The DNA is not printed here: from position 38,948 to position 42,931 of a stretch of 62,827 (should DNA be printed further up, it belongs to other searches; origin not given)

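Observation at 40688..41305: Complete histidine-phosphatase (PGAM-like) domain inserted inside the catalytic core of isoleucyl-tRNA synthetase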

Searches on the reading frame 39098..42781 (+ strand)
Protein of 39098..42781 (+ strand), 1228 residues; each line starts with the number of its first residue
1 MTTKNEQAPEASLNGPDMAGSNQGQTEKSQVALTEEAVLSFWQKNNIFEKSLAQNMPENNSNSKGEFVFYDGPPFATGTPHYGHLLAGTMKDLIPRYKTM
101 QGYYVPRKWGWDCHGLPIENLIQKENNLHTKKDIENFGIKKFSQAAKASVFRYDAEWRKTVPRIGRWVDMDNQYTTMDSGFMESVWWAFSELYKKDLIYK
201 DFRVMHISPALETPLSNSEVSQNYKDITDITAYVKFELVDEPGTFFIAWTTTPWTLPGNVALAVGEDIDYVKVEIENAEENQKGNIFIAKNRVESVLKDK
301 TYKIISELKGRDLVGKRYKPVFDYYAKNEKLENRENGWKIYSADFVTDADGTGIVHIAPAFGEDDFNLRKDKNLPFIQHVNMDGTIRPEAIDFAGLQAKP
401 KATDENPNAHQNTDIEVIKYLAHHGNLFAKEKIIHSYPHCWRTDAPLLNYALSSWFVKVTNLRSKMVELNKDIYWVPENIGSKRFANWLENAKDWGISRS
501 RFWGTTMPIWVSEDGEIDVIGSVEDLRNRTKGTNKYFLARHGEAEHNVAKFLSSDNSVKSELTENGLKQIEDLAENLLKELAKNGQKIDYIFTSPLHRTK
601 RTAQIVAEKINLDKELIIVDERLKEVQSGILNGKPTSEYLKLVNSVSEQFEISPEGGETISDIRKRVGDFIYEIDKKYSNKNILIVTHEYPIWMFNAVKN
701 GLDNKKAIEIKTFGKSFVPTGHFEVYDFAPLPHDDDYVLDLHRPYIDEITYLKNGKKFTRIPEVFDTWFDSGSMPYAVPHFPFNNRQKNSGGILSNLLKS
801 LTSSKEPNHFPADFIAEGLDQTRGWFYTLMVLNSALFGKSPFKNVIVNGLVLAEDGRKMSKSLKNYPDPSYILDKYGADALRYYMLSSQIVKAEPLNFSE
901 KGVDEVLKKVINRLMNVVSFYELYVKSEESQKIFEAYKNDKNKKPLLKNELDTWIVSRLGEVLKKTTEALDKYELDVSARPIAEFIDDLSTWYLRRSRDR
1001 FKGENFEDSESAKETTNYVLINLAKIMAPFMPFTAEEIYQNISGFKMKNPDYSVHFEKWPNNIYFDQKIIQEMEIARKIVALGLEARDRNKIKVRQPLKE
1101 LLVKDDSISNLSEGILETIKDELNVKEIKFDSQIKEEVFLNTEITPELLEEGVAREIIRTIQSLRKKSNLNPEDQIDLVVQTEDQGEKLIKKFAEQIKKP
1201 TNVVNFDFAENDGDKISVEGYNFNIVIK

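Call 3: search_protein_families(library=pfam, proteins=[window:39098-42781:+], max_evalue=0.01)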
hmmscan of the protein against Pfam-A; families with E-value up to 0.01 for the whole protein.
window:39098-42781:+ (1228 aa): 7 families
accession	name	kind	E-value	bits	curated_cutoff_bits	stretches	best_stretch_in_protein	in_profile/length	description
PF00133.28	tRNA-synt_1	-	1.5e-130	436.1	22.7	2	38-532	2-269/414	tRNA synthetases class I (I, L, M and V)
PF08264.19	Anticodon_1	-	4.9e-34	117.8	25.1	1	952-1100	1-146/148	Anticodon-binding domain of tRNA ligase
PF00300.27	His_Phos_1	-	9e-29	101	21.7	1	537-706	2-165/194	Histidine phosphatase superfamily (branch 1)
PF19302.4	DUF5915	-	4.6e-20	72.4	27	1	1138-1227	102-192/195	Domain of unknown function (DUF5915)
PF09334.17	tRNA-synt_1g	-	2.4e-15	56.6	20.1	2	841-919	311-388/391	tRNA synthetases class I (M)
PF01406.26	tRNA-synt_1e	-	6.7e-07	29.4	27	1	833-906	229-299/301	tRNA synthetases class I (C) catalytic domain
PF13603.12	tRNA-synt_1_2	-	0.0075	16.2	25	0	338-383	98-143/185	Leucyl-tRNA synthetase, editing domain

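Call 4: search_protein_families(library=ncbifam, proteins=[window:39098-42781:+], max_evalue=0.01)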
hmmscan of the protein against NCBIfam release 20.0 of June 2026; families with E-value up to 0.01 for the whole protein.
window:39098-42781:+ (1228 aa): 36 families (the best 25 are shown)
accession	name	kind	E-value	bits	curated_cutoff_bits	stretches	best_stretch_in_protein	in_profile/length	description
TIGR00392.1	ileS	equivalog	9.6e-261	867.7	621.4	2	27-539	4-510/861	isoleucine--tRNA ligase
NF000258.1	MupB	exception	5.1e-212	706.6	1900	3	33-512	7-458/1033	mupirocin-resistant isoleucine--tRNA ligase MupB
NF000257.1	MupA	exception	9.9e-205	682.3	1900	3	34-529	8-472/1024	mupirocin-resistant isoleucine--tRNA ligase MupA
TIGR00422.1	valS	equivalog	1.7e-125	420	612.1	3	754-1140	440-796/863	valine--tRNA ligase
NF009687.0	PRK13208.1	equivalog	6.3e-112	375.2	738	3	755-1136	449-794/801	valine--tRNA ligase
NF004349.1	PRK05729.1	equivalog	7.1e-109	365.3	704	2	32-527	7-426/860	valine--tRNA ligase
NF040702.1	ileS_w_GNAT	exception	8.7e-84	281.9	1999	3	276-515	438-659/1100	isoleucine--tRNA ligase, N-acetyltransferase domain-containing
NF011492.0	PRK14900.1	equivalog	1.3e-63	215.3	1783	3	756-1067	448-733/1044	valine--tRNA ligase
NF000540.1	alt_ValS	exception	1.1e-54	185.7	900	3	809-1107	525-804/827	valine--tRNA ligase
NF008957.0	PRK12300.1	subfamily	2.3e-51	174.8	677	2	36-371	11-327/946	leucine--tRNA ligase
TIGR00395.1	leuS_arch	equivalog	6.3e-40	137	648.5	2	40-371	9-321/938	leucine--tRNA ligase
TIGR00396.1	leuS_bact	equivalog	2.4e-38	131.8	548.4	3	36-221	8-168/843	leucine--tRNA ligase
TIGR00398.1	metG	equivalog_domain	9e-26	90.7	336.35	2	842-1042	312-501/530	methionine--tRNA ligase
NF038349.1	dPGM_arch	equivalog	3.9e-24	85.6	225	1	538-710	3-159/194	2,3-diphosphoglycerate-dependent phosphoglycerate mutase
NF005567.0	PRK07238.1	equivalog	4.1e-22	79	326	1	530-695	174-333/378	bifunctional RNase H/acid phosphatase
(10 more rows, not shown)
